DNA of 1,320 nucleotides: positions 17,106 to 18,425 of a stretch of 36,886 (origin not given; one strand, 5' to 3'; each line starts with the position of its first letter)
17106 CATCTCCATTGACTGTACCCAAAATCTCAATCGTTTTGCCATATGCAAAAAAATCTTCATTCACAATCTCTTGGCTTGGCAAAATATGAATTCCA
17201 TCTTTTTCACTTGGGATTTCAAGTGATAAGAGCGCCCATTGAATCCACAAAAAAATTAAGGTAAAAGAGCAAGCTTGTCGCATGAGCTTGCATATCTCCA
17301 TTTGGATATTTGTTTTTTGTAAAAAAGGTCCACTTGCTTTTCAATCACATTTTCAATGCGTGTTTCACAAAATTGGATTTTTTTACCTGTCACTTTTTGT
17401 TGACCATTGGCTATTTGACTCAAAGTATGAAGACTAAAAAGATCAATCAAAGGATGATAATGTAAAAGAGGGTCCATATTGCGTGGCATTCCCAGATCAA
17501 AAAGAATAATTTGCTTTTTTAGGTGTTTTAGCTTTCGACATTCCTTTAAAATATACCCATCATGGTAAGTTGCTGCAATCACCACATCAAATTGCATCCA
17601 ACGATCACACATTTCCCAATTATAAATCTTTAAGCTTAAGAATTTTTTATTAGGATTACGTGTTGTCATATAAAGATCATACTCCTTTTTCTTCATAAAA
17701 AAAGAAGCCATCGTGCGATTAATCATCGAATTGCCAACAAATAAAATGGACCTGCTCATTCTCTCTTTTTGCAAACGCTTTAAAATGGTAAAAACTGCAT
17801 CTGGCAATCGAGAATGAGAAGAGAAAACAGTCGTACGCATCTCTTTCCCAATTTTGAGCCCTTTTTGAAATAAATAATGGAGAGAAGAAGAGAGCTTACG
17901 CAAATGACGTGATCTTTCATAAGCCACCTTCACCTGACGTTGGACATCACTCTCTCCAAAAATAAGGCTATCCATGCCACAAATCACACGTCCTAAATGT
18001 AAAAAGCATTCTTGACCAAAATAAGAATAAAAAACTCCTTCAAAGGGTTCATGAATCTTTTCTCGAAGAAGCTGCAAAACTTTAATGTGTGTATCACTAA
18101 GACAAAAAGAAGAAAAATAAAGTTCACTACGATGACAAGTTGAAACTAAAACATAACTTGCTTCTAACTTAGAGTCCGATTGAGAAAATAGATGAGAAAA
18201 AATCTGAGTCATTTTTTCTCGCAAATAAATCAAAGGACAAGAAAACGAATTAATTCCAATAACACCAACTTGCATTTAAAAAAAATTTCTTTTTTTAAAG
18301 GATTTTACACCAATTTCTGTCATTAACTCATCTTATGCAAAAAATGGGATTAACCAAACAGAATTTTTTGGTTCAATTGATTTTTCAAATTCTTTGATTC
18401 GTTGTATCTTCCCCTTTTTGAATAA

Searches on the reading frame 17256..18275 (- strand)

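Call 43: search_protein_families(library=pfam, proteins=[window:17256-18275:-], max_evalue=0.001)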
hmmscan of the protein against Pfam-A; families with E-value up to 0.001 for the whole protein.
window:17256-18275:- (339 aa): 2 families
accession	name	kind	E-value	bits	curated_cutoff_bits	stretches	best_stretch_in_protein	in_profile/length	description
PF05201.20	GlutR_N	-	7.7e-26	91.1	27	1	20-149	21-150/151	Glutamyl-tRNAGlu reductase, N-terminal domain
PF01488.26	Shikimate_DH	-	2.1e-07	31.5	24.3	1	172-287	10-137/138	Shikimate / quinate 5-dehydrogenase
